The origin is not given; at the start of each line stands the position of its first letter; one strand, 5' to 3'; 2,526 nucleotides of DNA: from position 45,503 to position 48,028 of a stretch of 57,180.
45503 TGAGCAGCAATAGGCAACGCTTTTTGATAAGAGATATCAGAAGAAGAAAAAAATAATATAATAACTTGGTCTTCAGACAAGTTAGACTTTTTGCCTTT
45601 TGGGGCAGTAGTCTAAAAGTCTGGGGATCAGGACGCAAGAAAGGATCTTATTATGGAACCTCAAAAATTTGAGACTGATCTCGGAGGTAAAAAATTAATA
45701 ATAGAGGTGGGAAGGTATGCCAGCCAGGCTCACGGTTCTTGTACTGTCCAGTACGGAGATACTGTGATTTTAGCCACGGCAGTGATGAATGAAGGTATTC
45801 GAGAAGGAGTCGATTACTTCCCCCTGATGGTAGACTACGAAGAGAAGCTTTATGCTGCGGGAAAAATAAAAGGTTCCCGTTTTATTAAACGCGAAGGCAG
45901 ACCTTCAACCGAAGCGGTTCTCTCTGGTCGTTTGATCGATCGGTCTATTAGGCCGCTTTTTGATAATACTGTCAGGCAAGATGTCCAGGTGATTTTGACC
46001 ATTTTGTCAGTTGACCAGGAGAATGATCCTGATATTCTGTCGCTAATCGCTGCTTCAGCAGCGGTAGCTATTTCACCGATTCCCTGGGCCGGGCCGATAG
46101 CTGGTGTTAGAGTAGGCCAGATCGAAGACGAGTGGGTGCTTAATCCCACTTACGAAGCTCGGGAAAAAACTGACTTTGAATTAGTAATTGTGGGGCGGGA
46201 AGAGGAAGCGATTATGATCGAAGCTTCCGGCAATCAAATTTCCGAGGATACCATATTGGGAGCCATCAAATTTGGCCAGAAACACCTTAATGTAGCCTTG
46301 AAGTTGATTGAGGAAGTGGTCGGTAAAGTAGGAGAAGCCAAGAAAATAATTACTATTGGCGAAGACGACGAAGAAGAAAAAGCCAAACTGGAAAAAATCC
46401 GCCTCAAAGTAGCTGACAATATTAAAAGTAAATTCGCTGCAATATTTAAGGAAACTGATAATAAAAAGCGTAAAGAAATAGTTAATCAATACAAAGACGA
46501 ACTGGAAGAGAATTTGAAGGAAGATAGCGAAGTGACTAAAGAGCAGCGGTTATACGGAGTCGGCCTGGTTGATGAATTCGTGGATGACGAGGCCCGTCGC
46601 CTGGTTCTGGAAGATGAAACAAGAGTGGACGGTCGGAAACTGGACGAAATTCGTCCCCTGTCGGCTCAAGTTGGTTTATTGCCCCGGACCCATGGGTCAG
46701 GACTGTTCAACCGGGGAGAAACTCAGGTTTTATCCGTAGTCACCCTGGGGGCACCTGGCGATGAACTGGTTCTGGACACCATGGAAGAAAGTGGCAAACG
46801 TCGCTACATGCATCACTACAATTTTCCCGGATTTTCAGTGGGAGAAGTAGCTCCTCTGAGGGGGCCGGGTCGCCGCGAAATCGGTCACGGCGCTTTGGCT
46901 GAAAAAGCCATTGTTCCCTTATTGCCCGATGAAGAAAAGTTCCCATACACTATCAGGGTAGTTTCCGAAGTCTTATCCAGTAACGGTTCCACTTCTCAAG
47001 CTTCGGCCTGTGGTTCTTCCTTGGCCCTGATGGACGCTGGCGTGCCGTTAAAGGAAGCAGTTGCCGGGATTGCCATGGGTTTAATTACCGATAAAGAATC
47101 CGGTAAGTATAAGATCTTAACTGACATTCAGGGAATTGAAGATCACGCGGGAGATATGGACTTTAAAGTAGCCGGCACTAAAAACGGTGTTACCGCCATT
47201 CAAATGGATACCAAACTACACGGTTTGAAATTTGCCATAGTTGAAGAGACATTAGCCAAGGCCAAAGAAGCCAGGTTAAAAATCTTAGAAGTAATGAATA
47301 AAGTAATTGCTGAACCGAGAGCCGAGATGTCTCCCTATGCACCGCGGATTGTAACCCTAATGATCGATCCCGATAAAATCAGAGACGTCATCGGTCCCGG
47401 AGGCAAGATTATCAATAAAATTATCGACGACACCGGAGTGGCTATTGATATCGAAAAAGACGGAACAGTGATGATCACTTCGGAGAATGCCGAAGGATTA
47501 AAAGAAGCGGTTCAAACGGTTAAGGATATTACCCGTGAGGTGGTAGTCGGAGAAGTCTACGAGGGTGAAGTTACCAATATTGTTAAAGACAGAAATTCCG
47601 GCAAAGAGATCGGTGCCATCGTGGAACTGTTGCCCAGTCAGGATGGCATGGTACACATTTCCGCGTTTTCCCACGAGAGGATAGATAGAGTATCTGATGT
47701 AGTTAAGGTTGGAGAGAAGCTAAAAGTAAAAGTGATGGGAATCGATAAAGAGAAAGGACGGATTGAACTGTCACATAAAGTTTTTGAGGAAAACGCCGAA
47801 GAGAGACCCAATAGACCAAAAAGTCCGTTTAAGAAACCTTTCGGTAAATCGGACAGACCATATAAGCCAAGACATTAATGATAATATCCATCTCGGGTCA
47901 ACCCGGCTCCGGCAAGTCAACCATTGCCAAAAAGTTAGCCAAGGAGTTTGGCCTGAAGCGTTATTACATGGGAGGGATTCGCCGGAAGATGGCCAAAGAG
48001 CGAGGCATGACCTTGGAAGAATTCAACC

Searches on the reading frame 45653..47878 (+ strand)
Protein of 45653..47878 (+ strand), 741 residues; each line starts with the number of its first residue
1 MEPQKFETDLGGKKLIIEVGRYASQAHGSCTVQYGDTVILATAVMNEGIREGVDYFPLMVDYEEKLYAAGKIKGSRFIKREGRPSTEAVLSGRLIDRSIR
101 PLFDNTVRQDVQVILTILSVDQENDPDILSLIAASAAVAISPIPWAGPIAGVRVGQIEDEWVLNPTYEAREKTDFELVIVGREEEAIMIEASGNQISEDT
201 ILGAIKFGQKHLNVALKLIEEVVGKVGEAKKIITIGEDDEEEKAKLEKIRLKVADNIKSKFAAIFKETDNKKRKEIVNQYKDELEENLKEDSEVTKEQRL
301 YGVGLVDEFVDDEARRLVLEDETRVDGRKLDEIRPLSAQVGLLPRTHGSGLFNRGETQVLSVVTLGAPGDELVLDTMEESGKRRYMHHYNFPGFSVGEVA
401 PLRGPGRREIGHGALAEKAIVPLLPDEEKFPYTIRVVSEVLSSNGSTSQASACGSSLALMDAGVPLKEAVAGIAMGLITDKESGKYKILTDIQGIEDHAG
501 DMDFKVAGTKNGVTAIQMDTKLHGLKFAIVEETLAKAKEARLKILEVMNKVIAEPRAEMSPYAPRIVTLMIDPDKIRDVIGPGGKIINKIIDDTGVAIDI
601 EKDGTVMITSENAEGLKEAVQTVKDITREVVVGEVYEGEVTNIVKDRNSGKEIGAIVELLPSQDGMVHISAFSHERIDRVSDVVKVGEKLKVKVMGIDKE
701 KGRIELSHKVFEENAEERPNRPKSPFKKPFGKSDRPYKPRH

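Call 13: search_protein_families(library=pfam, proteins=[window:45653-47878:+], max_evalue=0.001)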
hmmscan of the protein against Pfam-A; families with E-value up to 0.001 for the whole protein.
window:45653-47878:+ (741 aa): 4 families
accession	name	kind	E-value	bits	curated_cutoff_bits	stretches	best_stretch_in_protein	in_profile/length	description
PF01138.27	RNase_PH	-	6.4e-53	179.1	25.5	2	332-465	1-130/130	3' exoribonuclease family, domain 1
PF03725.20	RNase_PH_C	-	6.3e-18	64.9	20.8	2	147-210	1-66/67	3' exoribonuclease family, domain 2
PF00575.29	S1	-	1.5e-13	51.3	22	1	632-709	4-74/74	S1 RNA binding domain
PF00013.35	KH_1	-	2.3e-10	40.5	21.5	1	567-624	2-65/66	KH domain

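Call 90: find_homologous_proteins(query=window:45653-47878:+, max_evalue=1e-50)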
Query window:45653-47878:+ (741 aa): 8000 proteins with E <= 1e-50 among 8000 candidates; the best 120 are listed.
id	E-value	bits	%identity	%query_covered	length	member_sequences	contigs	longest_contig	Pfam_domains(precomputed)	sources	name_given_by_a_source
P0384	0.0e+0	1612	100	100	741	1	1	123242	PF00013.36,PF03725.21,PF00575.30,PF01138.28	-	-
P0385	0.0e+0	1336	83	99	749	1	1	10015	PF00013.36,PF03725.21,PF00575.30,PF01138.28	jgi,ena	-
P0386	0.0e+0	1243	77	99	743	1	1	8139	PF00013.36,PF03725.21,PF00575.30,PF01138.28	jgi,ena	-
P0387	0.0e+0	1080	68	97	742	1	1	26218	PF00013.36,PF03725.21,PF00575.30,PF03726.20,PF01138.28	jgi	-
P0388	0.0e+0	1079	67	97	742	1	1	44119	PF00013.36,PF03725.21,PF00575.30,PF03726.20,PF01138.28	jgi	-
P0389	0.0e+0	1075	66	99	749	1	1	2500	PF00013.36,PF03725.21,PF00575.30,PF03726.20,PF01138.28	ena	-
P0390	0.0e+0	1064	67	100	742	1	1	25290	PF00013.36,PF03725.21,PF00575.30,PF01138.28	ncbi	-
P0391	0.0e+0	1060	65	99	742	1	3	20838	PF00013.36,PF03725.21,PF00575.30,PF03726.20,PF01138.28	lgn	-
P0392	0.0e+0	1057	66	99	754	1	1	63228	PF00013.36,PF03725.21,PF00575.30,PF01138.28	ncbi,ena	-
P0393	0.0e+0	1057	66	98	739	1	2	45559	PF00013.36,PF03725.21,PF00575.30,PF01138.28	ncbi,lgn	-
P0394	0.0e+0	1057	68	96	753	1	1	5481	PF00013.36,PF03725.21,PF00575.30,PF03726.20,PF01138.28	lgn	-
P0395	0.0e+0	1055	65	99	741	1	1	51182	PF00013.36,PF03725.21,PF00575.30,PF03726.20,PF01138.28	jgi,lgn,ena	-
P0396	0.0e+0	1054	65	97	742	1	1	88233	PF00013.36,PF03725.21,PF00575.30,PF03726.20,PF01138.28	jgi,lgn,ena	-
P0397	0.0e+0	1052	66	99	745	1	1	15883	PF00013.36,PF03725.21,PF00575.30,PF03726.20,PF01138.28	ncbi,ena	-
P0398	0.0e+0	1051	65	100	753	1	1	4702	PF00013.36,PF03725.21,PF00575.30,PF03726.20,PF01138.28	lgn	-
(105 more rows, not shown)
